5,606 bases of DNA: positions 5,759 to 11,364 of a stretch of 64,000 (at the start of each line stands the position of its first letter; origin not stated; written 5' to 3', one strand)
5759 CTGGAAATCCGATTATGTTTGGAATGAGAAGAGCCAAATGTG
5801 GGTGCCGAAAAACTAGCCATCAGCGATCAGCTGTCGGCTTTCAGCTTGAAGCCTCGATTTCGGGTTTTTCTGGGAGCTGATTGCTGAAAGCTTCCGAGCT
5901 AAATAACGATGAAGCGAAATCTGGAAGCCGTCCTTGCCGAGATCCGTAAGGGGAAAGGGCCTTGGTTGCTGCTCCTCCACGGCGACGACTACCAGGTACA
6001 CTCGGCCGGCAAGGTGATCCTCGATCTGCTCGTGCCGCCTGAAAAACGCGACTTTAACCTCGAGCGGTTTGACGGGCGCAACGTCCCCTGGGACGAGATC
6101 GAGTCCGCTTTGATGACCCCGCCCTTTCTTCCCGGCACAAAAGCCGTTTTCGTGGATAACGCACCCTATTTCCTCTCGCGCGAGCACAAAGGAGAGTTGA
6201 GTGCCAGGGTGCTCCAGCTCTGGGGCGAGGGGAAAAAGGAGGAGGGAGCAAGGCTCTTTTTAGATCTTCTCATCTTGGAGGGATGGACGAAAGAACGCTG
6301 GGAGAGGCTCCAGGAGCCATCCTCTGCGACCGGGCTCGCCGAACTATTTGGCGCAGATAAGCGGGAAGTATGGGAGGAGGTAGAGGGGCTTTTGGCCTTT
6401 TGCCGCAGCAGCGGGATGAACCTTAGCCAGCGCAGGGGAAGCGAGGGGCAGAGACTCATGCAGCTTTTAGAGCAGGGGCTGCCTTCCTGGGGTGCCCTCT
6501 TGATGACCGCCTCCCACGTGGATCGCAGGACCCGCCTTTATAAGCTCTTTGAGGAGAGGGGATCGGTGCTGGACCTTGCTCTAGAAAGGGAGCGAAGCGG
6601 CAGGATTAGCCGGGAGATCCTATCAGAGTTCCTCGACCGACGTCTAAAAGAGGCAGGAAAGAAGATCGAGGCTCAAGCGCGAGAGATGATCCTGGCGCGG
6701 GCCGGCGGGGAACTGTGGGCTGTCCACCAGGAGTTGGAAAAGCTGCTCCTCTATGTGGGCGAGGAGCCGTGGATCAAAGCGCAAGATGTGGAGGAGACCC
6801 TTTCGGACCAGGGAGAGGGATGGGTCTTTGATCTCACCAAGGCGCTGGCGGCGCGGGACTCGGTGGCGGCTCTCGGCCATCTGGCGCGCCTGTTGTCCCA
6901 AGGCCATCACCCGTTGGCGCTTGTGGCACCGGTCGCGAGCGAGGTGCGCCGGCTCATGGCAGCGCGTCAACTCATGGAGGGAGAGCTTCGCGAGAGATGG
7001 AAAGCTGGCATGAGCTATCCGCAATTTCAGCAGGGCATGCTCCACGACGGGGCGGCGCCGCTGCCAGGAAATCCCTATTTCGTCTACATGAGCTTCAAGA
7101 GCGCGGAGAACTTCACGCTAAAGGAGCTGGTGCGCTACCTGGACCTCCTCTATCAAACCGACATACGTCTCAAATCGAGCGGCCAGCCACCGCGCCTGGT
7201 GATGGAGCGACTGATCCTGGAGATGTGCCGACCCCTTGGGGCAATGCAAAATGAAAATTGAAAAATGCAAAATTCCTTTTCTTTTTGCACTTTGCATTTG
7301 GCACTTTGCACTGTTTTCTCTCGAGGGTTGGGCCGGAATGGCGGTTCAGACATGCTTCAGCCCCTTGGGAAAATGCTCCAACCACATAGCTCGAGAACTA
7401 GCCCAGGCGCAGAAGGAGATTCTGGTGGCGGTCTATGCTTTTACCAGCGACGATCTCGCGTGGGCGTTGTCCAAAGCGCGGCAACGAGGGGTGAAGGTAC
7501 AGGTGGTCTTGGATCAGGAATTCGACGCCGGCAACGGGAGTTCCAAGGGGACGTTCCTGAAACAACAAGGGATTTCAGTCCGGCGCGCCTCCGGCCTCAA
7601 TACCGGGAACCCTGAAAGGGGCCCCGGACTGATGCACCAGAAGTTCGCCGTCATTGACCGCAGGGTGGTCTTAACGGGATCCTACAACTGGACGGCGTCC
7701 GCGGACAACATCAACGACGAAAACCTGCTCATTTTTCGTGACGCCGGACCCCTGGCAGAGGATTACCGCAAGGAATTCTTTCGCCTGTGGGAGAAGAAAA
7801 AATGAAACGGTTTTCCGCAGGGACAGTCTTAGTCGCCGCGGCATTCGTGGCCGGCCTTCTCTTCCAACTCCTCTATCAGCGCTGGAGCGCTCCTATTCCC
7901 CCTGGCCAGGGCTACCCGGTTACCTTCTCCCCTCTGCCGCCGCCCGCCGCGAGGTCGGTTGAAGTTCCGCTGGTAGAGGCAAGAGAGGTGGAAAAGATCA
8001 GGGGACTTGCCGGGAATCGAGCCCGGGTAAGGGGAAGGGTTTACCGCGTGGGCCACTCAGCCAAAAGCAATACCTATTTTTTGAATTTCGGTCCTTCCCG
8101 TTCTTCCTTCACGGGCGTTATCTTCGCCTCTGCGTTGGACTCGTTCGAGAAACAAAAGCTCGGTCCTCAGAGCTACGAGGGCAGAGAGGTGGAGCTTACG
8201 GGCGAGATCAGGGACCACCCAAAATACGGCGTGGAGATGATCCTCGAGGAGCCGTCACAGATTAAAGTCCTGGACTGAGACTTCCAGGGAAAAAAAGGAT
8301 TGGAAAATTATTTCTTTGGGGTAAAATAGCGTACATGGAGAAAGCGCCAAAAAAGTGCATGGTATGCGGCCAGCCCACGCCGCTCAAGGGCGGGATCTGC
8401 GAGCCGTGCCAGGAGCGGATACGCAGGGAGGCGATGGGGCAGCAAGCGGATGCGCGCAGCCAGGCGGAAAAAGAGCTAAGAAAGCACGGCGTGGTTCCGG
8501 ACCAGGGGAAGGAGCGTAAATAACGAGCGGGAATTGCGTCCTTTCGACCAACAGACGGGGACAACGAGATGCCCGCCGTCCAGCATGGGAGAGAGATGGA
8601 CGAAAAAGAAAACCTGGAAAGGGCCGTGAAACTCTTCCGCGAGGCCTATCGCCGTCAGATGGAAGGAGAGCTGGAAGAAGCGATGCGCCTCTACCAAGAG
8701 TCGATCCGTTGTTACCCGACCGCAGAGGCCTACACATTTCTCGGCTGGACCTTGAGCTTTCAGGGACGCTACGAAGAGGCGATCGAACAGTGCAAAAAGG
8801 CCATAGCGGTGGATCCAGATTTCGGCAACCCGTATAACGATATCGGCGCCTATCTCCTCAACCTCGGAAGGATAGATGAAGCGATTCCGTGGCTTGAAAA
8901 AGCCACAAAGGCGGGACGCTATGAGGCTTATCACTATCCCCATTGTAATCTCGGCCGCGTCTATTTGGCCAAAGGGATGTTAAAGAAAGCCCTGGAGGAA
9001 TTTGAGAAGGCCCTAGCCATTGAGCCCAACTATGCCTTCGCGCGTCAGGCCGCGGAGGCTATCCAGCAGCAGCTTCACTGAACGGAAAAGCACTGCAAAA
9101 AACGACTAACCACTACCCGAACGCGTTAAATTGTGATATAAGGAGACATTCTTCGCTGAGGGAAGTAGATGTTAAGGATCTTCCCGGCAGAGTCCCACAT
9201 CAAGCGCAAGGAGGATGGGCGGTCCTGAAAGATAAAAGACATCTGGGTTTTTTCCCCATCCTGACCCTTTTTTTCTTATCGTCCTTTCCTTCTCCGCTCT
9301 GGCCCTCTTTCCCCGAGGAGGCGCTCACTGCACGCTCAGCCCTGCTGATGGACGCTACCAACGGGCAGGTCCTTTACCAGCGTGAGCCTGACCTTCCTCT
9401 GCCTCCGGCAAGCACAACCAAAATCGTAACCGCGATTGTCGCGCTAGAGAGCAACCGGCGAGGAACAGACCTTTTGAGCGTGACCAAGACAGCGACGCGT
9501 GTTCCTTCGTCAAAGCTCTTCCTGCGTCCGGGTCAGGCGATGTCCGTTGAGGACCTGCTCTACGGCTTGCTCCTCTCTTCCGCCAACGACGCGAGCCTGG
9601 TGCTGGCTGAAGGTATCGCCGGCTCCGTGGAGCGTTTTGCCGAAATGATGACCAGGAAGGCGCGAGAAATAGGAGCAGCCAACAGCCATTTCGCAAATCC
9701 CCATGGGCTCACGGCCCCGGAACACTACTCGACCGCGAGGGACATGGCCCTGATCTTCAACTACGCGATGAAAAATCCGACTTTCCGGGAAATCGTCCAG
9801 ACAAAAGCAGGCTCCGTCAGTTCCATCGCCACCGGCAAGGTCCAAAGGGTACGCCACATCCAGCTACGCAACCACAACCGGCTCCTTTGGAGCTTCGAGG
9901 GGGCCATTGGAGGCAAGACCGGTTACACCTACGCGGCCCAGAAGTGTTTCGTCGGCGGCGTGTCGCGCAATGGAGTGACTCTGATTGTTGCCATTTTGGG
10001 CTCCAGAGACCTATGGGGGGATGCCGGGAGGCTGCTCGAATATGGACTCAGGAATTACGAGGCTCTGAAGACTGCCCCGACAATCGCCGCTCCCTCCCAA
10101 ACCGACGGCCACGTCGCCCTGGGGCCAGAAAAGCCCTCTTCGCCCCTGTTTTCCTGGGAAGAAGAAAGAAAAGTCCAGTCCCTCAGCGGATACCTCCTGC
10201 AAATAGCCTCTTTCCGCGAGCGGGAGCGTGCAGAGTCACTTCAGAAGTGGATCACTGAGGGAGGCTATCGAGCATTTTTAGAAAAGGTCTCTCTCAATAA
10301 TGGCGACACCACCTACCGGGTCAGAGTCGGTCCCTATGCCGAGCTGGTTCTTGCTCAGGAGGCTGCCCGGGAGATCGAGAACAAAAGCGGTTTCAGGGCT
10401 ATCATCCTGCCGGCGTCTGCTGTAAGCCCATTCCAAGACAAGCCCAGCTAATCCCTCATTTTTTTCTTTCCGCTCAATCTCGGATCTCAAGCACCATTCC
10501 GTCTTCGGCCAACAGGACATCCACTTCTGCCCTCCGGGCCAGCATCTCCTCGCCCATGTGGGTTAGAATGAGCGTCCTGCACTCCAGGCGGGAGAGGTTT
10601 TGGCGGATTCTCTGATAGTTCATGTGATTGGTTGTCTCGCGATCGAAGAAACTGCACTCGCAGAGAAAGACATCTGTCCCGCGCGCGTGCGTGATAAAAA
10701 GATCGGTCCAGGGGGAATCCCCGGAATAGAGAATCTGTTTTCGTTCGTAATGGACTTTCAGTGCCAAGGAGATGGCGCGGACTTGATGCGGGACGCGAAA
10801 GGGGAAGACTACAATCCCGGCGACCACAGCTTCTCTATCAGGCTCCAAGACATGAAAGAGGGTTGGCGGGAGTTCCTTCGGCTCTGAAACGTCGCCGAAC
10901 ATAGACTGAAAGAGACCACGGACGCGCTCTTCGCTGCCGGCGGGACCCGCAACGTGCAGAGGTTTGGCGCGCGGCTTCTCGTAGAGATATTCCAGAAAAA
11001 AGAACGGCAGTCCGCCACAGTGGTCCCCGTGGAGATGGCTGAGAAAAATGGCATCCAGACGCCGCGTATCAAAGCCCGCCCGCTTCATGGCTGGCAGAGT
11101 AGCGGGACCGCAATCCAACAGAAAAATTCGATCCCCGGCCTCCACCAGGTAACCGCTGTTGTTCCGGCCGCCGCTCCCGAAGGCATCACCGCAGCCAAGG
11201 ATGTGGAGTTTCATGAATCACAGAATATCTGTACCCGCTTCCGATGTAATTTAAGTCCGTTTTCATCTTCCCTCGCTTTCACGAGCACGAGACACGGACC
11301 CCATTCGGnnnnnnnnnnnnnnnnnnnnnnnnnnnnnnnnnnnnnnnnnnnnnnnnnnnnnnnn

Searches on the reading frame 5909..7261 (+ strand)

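Call 7: search_protein_families(library=pfam, proteins=[window:5909-7261:+], max_evalue=0.001)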
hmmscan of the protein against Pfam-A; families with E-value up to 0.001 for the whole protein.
window:5909-7261:+ (450 aa): 2 families
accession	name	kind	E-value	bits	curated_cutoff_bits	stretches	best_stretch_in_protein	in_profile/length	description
PF21694.2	DNA_pol3_delta_C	-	2.6e-14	53.7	27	1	306-438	4-120/121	DNA polymerase III delta subunit, C-terminal domain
PF06144.19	DNA_pol3_delta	-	2.1e-07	31.4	21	1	26-92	7-72/124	DNA polymerase III, delta subunit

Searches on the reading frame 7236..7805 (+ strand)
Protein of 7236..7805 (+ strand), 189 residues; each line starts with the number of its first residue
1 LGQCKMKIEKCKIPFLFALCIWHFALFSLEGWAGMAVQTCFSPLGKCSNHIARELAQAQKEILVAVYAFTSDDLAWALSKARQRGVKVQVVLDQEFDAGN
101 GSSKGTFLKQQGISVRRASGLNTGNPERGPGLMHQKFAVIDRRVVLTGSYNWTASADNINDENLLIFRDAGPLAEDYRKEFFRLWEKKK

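Call 78: search_protein_families(library=pfam, proteins=[window:7236-7805:+], max_evalue=0.0001)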
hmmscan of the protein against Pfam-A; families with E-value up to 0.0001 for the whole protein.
window:7236-7805:+ (189 aa): 2 families
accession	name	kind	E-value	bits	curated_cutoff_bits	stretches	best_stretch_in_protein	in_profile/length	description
PF13091.12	PLDc_2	-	5e-28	98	27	1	52-185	2-132/132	PLD-like domain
PF07894.18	SACK1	-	4.8e-11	43.2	21.4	1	47-186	126-270/274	Scaffolding anchor of CK1 domain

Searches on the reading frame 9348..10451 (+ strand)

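Call 7: search_protein_families(library=pfam, proteins=[window:9348-10451:+], max_evalue=0.001)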
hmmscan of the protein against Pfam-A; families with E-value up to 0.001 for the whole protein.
window:9348-10451:+ (367 aa): 4 families
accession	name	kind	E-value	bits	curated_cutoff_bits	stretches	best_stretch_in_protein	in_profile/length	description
PF00768.25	Peptidase_S11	-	3.7e-53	180.9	27.6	1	1-219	18-237/239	D-alanyl-D-alanine carboxypeptidase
PF05036.18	SPOR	-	1.7e-13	51.1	21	1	280-354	3-75/76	SPOR domain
PF13354.11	Beta-lactamase2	-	1.1e-06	28.5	22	1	3-137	7-143/214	Beta-lactamase enzyme family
PF02113.21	Peptidase_S13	-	1.7e-05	24.2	22.8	1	2-34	25-57/444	D-Ala-D-Ala carboxypeptidase 3 (S13) family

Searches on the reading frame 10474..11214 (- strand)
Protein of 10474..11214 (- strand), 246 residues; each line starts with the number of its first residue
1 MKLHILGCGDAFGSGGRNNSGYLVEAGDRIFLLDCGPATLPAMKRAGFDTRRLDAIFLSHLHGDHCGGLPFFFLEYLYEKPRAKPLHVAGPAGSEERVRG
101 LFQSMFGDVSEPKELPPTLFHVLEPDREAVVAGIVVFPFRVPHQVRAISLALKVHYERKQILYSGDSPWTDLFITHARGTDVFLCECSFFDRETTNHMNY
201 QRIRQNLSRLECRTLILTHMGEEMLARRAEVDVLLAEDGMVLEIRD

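Call 7: search_protein_families(library=pfam, proteins=[window:10474-11214:-], max_evalue=0.001)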
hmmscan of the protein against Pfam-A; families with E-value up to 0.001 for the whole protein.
window:10474-11214:- (246 aa): 3 families
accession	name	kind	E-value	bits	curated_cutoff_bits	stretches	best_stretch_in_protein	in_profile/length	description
PF12706.13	Lactamase_B_2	-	2.3e-18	67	27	1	31-220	3-200/200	Beta-lactamase superfamily domain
PF00753.33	Lactamase_B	-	5.1e-15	56.4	22.7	1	16-167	3-150/196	Metallo-beta-lactamase superfamily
PF23023.1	Anti-Pycsar_Apyc1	-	2.8e-06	27.4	50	1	2-78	4-79/250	Anti-Pycsar protein Apyc1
